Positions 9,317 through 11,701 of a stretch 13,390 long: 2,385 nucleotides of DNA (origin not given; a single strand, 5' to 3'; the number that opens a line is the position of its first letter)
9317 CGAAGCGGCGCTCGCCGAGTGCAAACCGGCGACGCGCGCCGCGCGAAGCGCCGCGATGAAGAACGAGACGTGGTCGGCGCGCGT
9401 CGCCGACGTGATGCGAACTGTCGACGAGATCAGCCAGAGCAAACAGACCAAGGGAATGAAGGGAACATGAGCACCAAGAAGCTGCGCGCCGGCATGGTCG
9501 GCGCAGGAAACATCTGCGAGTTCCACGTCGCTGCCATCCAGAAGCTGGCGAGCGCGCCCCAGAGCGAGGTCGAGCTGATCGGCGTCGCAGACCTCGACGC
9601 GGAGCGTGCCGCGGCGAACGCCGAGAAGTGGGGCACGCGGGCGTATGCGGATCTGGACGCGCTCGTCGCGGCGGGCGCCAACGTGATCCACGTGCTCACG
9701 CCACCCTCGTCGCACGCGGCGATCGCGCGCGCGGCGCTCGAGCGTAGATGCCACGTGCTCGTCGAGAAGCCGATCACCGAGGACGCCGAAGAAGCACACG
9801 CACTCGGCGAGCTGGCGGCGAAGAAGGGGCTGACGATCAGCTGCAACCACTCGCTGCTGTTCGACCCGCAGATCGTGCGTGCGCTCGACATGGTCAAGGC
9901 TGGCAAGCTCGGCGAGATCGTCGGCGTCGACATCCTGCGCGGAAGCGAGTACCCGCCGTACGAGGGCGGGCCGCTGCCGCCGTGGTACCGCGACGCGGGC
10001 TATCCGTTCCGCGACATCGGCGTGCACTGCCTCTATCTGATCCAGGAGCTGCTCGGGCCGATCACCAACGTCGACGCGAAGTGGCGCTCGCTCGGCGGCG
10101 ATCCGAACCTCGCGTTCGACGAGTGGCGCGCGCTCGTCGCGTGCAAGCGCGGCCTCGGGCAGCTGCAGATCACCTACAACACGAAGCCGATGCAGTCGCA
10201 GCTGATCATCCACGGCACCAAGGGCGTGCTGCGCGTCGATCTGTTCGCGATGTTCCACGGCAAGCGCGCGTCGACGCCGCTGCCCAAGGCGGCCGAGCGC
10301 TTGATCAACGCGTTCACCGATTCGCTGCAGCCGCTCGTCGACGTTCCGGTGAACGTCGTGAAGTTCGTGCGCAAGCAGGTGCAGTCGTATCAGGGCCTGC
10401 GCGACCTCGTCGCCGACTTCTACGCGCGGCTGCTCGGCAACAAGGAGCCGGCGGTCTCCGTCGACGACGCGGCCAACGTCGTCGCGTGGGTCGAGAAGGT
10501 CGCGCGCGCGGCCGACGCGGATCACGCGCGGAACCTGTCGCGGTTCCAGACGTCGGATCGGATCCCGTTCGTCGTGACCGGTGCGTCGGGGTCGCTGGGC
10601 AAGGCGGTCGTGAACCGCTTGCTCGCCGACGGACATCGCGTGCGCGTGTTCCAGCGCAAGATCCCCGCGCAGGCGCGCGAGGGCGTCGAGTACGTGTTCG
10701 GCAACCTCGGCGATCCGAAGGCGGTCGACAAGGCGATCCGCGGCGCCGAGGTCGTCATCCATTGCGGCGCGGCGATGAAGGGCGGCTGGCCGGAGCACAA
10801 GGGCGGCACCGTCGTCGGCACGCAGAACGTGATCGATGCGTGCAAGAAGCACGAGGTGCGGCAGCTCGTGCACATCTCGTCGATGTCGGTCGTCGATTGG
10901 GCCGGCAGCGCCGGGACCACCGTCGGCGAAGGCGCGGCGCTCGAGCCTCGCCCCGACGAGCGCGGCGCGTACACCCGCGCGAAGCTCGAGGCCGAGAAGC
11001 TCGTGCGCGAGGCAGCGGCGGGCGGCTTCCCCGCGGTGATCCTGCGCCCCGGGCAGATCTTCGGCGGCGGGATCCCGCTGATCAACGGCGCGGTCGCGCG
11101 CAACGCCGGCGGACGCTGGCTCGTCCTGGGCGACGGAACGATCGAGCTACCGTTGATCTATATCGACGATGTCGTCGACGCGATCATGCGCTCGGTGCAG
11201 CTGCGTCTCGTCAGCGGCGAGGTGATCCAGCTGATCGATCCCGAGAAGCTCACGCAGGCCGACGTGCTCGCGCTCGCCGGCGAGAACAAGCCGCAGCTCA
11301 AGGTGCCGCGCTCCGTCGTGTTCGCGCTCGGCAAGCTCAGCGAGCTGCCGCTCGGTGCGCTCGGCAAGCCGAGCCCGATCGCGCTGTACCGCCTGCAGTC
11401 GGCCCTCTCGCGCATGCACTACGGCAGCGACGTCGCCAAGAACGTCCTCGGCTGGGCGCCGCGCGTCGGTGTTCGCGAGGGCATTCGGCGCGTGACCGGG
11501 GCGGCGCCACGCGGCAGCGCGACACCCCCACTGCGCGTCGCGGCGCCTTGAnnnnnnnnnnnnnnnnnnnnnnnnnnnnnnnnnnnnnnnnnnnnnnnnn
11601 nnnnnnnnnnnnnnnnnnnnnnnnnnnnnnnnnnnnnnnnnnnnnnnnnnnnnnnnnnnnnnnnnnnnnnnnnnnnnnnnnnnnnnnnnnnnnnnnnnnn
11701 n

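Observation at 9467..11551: Unusual fusion of a Gfo/Idh/MocA oxidoreductase with an extended-SDR epimerase/dehydratase in one 694-aa polypeptide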

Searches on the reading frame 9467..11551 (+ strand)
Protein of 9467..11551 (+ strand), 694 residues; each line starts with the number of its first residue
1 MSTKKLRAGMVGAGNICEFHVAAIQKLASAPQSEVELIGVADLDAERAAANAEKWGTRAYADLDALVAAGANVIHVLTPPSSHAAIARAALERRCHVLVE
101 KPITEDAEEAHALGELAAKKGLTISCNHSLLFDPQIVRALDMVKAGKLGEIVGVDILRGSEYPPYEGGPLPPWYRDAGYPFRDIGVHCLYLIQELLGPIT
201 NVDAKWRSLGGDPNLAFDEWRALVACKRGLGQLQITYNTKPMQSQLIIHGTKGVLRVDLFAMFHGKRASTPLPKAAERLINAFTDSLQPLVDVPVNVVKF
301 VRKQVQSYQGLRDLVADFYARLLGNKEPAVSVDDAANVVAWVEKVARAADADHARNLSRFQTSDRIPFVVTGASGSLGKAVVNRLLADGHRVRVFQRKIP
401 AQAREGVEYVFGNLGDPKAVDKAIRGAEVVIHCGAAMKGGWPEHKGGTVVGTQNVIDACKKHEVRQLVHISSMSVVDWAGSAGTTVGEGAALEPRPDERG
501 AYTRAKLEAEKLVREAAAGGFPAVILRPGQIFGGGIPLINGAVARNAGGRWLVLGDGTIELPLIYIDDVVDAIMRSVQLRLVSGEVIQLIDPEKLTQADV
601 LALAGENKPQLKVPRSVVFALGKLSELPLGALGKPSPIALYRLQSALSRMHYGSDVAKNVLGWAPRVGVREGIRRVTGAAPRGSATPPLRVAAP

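Call 3: search_protein_families(library=pfam, proteins=[window:9467-11548:+], max_evalue=0.01)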
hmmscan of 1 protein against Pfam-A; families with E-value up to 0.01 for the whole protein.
window:9467-11548:+ (694 aa): 15 families
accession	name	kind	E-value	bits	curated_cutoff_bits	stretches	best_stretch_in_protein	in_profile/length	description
PF01370.27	Epimerase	-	6.4e-31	108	20.9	1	369-579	2-227/240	NAD dependent epimerase/dehydratase family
PF01408.29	GFO_IDH_MocA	-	7.9e-26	91.5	24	1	6-128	1-120/120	Oxidoreductase family, NAD-binding Rossmann fold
PF01073.25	3Beta_HSD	-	4e-25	88.8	22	1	369-574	1-226/280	3-beta hydroxysteroid dehydrogenase/isomerase family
PF13460.12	NAD_binding_10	-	1.6e-22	80.7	27.2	1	372-531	1-146/184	NAD(P)H-binding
PF07993.18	NAD_binding_4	-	1.3e-16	61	20.1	1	418-554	80-228/258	Male sterility protein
PF22725.1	GFO_IDH_MocA_C3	-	3.9e-13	49.9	27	1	138-255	3-123/124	GFO/IDH/MocA C-terminal domain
PF05368.20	NmrA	-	6e-10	39.6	27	1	369-469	6-104/298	NmrA-like family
PF04321.23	RmlD_sub_bind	-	4.5e-09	36.2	27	1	369-534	4-154/287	RmlD substrate binding domain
PF02894.22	GFO_IDH_MocA_C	-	4.7e-08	33.5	22.9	1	142-352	3-213/218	Oxidoreductase family, C-terminal alpha/beta domain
PF02719.21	Polysacc_synt_2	-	8.7e-07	28.8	20.2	1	369-477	2-133/293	Polysaccharide biosynthesis protein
PF16363.11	GDP_Man_Dehyd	-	5e-06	26.6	27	1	370-578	2-238/332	GDP-mannose 4,6 dehydratase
PF03435.24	Sacchrp_dh_NADP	-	7.7e-06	26.7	25.1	1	10-122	3-126/129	Saccharopine dehydrogenase NADP binding domain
PF03447.22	NAD_binding_3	-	0.00019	22.5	24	1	12-124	1-113/116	Homoserine dehydrogenase, NAD binding domain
PF03807.23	F420_oxidored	-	0.0061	17.6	21.6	0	374-432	7-65/94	NADP oxidoreductase coenzyme F420-dependent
PF13380.12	CoA_binding_2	-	0.0091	16.9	22.8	0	53-131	39-112/116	CoA binding domain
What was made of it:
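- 9467..11551 (+): Fusion gene, 694 aa: Gfo/Idh/MocA dehydrogenase, helical linker and extended SDR. Pfam domains (call 3).
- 10562..11506 (+): Extended SDR domain (aa 366-680). It holds T371-G-x2-G-x2-G378, V392-R393-x3-R397, S471 and Y502-x3-K506. PF01370 at 6e-31 and PF01073 at 4e-25 (call 3).
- On Gfo/Idh/MocA oxidoreductase superfamily: PF01408 at 91.5 bits against a cutoff of 24, aa 6-128 (call 3). PF22725 at 49.9 bits against a cutoff of 27 (call 3).
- On DprE1/DprE2-type two-step epimerase: The oxidase half here is an NAD-type Gfo/Idh/MocA domain, not a flavoenzyme (call 3).
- Checked: Pfam finds GFO_IDH_MocA (aa 6-128, 7.9e-26), GFO_IDH_MocA_C3 (138-255, 3.9e-13) and Epimerase/3Beta_HSD (369-579, 6e-31 and 4e-25), all above their gathering scores (call 3).
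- The domains are complete and above Pfam thresholds (call 3).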

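Call 4: search_protein_families(library=ncbifam, proteins=[window:9467-11548:+], max_evalue=0.01)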
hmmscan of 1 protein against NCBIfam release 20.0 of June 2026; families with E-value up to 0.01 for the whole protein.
window:9467-11548:+ (694 aa): 46 families (the best 25 are shown)
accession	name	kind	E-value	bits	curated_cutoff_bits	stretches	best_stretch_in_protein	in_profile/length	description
NF042422.1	oxyalk_red_OleD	equivalog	3.1e-38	132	580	1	369-677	4-325/329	2-alkyl-3-oxoalkanoate reductase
TIGR03466.1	HpnA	hypoth_equivalog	1.2e-29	103.2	367.65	1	369-666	4-308/327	hopanoid-associated sugar epimerase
NF040723.1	UDP-GlcNAcDh_Arch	equivalog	2.4e-29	102.8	450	1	6-258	1-238/302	UDP-N-acetylglucosamine 3-dehydrogenase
NF042423.1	oxyalk_red_Shew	equivalog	5.5e-29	101.3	580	1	369-675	12-330/331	2-alkyl-3-oxoalkanoate reductase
TIGR04380.1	myo_inos_iolG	equivalog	1.8e-18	66.5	355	1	6-197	2-186/330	inositol 2-dehydrogenase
TIGR01746.1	Thioester-redct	subfamily_domain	1.2e-17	64.2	213.35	1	429-533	91-197/371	thioester reductase domain-containing protein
NF052578.1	StrlDmthSdmBMthl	equivalog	1.5e-17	64.4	600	1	369-619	4-260/328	sterol demethylase protein SdmB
NF004520.0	PRK05865.1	equivalog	1.6e-15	56.1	1509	1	369-628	4-220/854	sugar epimerase family protein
NF007574.0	PRK10206.1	equivalog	1.9e-15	56.8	352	1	69-253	64-243/345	oxidoreductase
NF052479.1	LevoglcsnDh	equivalog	2.4e-15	56.1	650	1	4-207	2-213/386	levoglucosan dehydrogenase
NF058621.1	DiazavRedAvaA7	equivalog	2.4e-12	47.1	400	1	369-591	4-231/304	3-diazoavenalumate denitrifying reductase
TIGR01777.1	yfcH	hypoth_equivalog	1.2e-11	44.7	207.35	1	369-623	2-260/292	TIGR01777 family oxidoreductase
NF008607.0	PRK11579.1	subfamily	3.5e-11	42.7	330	1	4-152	3-146/346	oxidoreductase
TIGR04180.1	EDH_00030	hypoth_equivalog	3.5e-11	42.7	475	1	369-599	2-247/297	NAD-dependent 4,6-dehydratase LegB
NF041392.1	XylDh_Gfo6_Halo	equivalog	9.7e-10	37.8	350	1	4-154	15-166/350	D-xylose 1-dehydrogenase Gfo6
TIGR01179.1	galE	equivalog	3.5e-06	26.1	262.3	1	369-527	3-172/332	UDP-glucose 4-epimerase GalE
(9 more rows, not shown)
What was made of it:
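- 10562..11506 (+): OleD 132 bits and HpnA 103 bits (call 4).
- On UDP-N-acetylglucosamine 3-dehydrogenase (NCBIfam NF040723; WbpB/GnnA type): 102.8 bits (call 4).
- On OleD 2-alkyl-3-oxoalkanoate reductase (NF042422) and HpnA (TIGR03466): 132 and 103 bits (call 4).
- On GalE-type UDP-hexose 4-epimerase (TIGR01179): 26.1 bits (call 4).
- The C-domain's best family match is OleD, named by NCBIfam as a 2-alkyl-3-oxoalkanoate reductase (a keto-reducing enzyme), at 132 bits (call 4).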
